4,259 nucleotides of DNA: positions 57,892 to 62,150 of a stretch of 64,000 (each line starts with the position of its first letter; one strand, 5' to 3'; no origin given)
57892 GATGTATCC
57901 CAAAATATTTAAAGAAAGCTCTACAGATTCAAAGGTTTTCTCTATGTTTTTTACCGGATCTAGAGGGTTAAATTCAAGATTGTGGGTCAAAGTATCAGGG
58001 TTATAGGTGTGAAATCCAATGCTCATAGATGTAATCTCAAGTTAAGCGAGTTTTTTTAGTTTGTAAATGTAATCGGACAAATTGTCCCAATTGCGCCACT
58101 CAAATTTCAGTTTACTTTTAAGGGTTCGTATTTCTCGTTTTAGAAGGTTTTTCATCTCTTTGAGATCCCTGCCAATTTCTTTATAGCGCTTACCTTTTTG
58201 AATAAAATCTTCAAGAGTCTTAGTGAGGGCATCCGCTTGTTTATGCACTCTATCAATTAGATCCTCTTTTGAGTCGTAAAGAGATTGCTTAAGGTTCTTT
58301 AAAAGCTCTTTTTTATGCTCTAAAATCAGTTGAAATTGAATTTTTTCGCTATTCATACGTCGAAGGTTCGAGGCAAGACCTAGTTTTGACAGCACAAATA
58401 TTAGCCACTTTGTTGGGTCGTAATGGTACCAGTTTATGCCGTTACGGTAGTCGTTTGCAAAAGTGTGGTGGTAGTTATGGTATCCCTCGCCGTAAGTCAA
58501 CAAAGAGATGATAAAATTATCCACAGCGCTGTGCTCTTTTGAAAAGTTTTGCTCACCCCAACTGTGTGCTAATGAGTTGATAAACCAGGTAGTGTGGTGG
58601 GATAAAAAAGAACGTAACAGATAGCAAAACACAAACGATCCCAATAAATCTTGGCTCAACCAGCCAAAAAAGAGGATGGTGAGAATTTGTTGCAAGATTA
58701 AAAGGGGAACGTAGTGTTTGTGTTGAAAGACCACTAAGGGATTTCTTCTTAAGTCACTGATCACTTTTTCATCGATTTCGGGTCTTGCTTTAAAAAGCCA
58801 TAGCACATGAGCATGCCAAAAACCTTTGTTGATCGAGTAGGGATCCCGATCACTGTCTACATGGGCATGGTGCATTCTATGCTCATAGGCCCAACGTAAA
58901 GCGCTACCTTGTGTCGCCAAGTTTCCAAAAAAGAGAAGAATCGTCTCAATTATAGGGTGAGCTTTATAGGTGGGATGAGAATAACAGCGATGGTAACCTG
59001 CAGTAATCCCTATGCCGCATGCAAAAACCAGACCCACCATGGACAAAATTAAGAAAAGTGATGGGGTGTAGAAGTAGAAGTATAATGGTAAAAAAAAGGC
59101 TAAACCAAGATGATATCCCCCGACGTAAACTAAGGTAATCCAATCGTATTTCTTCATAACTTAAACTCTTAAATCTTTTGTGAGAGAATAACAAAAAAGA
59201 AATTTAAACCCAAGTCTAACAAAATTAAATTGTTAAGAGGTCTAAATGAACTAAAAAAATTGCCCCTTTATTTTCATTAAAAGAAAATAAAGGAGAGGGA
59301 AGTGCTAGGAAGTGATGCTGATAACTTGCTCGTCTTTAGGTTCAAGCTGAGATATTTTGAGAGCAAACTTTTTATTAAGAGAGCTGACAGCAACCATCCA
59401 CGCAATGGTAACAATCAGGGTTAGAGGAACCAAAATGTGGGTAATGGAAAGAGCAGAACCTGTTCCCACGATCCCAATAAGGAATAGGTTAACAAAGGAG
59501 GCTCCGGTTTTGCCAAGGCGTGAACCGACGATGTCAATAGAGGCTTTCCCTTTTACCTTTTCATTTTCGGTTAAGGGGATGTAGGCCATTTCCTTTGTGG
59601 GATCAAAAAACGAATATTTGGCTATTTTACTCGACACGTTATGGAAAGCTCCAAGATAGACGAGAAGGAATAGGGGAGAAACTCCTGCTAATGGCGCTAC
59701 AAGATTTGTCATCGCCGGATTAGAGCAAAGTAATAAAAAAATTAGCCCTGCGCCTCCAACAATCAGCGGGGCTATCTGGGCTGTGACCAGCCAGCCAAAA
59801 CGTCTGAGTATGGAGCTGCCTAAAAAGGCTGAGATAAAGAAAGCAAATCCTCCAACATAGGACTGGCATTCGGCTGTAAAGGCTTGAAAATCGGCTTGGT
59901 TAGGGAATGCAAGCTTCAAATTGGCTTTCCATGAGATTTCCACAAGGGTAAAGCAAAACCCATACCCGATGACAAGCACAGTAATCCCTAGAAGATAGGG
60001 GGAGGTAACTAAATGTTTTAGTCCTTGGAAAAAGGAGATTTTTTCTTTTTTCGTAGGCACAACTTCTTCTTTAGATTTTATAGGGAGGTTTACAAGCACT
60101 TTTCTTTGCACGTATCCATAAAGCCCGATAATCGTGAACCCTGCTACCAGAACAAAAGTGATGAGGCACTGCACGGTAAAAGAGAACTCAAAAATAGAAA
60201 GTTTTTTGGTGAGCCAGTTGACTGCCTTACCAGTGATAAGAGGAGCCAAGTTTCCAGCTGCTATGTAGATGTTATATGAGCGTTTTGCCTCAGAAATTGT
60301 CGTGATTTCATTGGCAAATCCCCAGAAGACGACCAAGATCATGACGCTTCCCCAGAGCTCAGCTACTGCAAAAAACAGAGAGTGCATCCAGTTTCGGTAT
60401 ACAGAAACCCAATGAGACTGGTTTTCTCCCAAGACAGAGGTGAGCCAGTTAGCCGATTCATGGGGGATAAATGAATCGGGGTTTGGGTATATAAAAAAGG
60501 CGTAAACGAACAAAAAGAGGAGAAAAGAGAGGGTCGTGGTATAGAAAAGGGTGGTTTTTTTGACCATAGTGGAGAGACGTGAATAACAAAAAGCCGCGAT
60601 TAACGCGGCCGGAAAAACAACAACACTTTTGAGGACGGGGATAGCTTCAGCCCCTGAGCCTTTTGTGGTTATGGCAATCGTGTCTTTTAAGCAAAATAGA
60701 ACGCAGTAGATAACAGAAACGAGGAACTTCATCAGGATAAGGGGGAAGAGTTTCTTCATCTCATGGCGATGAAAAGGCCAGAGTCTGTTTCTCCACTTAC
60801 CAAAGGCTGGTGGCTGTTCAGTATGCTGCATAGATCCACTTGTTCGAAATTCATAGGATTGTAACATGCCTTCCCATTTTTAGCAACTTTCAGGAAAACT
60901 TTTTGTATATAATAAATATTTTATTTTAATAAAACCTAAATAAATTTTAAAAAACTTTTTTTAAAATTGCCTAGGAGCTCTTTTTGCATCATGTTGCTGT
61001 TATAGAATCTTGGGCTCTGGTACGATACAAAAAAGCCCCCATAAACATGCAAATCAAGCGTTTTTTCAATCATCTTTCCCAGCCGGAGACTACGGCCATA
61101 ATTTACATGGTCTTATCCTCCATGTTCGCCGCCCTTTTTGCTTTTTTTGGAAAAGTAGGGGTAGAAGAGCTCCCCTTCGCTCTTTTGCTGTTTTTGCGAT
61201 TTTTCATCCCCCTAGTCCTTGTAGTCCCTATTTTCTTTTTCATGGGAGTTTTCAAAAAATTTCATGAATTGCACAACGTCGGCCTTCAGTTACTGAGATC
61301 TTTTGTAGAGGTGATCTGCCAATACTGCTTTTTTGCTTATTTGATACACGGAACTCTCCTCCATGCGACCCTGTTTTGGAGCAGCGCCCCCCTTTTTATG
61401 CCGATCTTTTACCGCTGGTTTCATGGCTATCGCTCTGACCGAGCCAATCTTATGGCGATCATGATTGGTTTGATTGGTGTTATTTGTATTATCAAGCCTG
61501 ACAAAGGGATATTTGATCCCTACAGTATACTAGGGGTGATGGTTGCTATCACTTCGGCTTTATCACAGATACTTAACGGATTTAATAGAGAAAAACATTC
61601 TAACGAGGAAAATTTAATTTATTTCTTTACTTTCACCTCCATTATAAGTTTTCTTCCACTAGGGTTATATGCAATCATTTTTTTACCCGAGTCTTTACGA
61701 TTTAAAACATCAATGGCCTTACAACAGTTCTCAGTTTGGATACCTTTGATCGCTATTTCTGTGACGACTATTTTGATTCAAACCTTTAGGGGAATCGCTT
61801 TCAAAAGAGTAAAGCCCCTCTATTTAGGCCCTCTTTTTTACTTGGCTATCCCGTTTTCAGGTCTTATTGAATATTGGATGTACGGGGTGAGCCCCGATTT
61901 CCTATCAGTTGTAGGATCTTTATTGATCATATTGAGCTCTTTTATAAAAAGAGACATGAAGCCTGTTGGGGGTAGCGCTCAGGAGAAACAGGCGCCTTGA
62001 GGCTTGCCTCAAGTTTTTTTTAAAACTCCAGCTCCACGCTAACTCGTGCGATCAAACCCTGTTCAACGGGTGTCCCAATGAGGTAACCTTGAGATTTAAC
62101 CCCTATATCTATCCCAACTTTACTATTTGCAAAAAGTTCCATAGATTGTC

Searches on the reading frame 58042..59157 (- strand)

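Call 37: search_protein_families(library=ncbifam, proteins=[window:58042-59157:-], max_evalue=0.001)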
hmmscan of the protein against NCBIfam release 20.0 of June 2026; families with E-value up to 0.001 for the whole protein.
window:58042-59157:- (371 aa): 1 family
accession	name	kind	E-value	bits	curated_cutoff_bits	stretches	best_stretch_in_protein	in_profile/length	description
NF049918.1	DesA_fam_desat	equivalog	3.3e-22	79.2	400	1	39-353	13-320/385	DesA family fatty acid desaturase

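Call 58: search_protein_families(library=pfam, proteins=[window:58042-59157:-], max_evalue=0.00001)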
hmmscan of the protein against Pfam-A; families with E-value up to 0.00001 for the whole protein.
window:58042-59157:- (371 aa): 1 family
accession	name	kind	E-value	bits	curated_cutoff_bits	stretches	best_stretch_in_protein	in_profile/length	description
PF00487.30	FA_desaturase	-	7.5e-19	68.9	29.7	1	41-253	7-238/253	Fatty acid desaturase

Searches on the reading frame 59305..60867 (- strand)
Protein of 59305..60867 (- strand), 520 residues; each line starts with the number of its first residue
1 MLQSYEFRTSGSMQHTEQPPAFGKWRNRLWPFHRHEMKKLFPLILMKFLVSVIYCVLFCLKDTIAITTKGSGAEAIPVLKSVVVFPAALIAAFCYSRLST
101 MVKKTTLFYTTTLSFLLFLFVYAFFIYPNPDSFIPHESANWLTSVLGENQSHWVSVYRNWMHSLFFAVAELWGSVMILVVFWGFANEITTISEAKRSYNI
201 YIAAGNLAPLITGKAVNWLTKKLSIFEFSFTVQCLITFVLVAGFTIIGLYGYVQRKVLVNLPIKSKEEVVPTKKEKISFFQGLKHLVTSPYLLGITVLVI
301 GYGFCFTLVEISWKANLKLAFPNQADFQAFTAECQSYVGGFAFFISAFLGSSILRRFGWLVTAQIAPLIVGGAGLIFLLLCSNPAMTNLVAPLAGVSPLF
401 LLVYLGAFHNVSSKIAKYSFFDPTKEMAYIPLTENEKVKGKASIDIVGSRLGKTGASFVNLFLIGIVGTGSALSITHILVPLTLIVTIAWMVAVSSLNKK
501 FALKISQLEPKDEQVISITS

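Call 11: search_protein_families(library=pfam, proteins=[window:59305-60867:-], max_evalue=0.01)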
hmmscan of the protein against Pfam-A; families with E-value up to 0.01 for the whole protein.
window:59305-60867:- (520 aa): 1 family
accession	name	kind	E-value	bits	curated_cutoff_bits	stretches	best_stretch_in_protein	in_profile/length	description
PF03219.20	TLC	-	2.6e-135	452.5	21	1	20-501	6-491/491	TLC ATP/ADP transporter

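Call 37: search_protein_families(library=ncbifam, proteins=[window:59305-60867:-], max_evalue=0.001)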
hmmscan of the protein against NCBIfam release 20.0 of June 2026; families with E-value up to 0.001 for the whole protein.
window:59305-60867:- (520 aa): 1 family
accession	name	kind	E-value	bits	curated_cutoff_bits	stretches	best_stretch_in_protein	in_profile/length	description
TIGR00769.1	AAA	superfamily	6.4e-122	407.8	387.2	1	33-501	2-472/472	NTP/NDP exchange transporter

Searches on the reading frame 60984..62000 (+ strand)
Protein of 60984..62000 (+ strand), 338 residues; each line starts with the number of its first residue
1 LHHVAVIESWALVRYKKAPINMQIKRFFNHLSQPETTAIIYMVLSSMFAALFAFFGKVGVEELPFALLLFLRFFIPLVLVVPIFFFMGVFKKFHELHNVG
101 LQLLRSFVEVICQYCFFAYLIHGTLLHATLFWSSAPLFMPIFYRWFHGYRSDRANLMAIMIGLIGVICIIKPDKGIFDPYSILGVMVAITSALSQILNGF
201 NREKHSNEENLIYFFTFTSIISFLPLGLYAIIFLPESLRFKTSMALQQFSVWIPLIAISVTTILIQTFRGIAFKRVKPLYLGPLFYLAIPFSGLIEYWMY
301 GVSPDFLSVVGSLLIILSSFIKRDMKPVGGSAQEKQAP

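Call 11: search_protein_families(library=pfam, proteins=[window:60984-62000:+], max_evalue=0.01)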
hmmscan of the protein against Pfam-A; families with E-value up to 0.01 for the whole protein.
window:60984-62000:+ (338 aa): 1 family
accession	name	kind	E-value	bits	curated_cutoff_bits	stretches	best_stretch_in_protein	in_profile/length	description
PF00892.27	EamA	-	3.5e-12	47.2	28.2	1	37-170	2-134/135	EamA-like transporter family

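Call 37: search_protein_families(library=ncbifam, proteins=[window:60984-62000:+], max_evalue=0.001)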
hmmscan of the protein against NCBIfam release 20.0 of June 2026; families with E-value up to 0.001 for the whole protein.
window:60984-62000:+ (338 aa): 1 family
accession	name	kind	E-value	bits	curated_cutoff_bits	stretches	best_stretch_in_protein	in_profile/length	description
TIGR00950.1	2A78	equivalog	1.2e-07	31.5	230.2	1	51-319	4-263/264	carboxylate/amino acid/amine transporter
